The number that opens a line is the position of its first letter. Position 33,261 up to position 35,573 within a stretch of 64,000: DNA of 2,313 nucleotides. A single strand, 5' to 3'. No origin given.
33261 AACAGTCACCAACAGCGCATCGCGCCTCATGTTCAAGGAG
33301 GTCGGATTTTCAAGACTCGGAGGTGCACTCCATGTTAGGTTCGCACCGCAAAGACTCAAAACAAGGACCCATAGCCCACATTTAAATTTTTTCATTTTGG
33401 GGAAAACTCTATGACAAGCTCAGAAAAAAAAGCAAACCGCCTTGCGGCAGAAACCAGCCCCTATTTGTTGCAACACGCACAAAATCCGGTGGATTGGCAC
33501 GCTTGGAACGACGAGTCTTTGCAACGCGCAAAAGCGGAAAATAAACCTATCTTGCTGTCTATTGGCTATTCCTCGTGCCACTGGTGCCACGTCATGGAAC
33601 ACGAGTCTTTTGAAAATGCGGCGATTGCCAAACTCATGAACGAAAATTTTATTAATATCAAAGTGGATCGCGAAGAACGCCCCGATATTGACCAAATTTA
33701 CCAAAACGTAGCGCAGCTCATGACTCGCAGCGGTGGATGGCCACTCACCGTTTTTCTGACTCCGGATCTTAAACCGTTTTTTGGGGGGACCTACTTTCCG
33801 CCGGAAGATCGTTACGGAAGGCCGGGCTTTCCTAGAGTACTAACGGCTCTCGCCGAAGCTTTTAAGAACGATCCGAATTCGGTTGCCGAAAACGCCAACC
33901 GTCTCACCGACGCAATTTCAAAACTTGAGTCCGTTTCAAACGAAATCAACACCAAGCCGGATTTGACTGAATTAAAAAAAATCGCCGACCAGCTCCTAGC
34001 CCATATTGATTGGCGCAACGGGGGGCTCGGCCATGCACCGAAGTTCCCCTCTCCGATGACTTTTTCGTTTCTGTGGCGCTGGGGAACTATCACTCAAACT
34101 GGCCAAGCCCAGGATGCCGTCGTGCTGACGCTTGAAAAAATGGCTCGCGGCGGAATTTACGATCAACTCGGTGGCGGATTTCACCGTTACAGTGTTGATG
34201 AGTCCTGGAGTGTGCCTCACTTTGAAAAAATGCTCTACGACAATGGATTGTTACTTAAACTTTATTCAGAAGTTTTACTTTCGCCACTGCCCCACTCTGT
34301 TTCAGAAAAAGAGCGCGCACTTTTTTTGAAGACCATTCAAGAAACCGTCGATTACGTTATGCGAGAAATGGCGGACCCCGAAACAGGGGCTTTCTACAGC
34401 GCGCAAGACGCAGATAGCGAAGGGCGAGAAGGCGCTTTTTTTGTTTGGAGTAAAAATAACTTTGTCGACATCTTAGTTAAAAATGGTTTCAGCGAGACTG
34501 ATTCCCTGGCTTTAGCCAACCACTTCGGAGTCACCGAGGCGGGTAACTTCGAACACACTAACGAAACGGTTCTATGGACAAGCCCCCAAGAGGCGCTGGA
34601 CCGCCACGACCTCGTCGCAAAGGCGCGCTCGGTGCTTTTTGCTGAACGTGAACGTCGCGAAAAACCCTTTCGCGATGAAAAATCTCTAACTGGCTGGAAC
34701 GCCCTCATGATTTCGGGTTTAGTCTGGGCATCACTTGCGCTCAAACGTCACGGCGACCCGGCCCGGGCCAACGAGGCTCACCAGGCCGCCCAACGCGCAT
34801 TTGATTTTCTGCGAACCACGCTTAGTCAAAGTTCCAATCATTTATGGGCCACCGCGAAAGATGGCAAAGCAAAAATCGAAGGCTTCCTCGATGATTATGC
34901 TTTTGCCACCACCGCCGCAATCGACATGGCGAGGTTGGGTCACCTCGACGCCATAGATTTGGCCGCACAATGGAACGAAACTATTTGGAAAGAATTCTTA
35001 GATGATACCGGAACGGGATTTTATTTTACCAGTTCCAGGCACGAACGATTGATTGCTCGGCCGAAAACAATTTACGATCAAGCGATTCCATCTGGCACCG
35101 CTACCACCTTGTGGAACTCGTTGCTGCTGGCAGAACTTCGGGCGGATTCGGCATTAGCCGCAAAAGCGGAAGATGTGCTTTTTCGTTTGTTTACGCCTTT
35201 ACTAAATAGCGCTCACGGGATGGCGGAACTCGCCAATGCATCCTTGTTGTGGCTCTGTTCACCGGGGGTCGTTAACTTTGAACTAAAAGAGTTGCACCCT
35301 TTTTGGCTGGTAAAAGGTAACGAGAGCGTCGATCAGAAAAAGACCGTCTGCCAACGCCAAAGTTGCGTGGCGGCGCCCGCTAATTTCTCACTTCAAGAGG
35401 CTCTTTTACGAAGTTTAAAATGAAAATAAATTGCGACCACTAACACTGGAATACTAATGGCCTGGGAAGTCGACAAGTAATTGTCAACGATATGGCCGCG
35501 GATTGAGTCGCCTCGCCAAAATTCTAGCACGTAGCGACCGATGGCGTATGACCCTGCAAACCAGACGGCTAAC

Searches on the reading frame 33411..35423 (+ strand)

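Call 85: search_protein_families(library=pfam, proteins=[window:33411-35423:+], max_evalue=0.00001)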
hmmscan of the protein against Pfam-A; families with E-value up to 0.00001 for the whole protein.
window:33411-35423:+ (670 aa): 2 families
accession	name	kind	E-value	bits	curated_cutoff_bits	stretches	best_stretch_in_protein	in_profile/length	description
PF03190.21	Thioredox_DsbH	-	7.1e-78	260.6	27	1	9-169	2-162/163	Protein of unknown function, DUF255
PF13899.12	Thioredoxin_7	-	2.3e-11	44.1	27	1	28-118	1-83/83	Thioredoxin-like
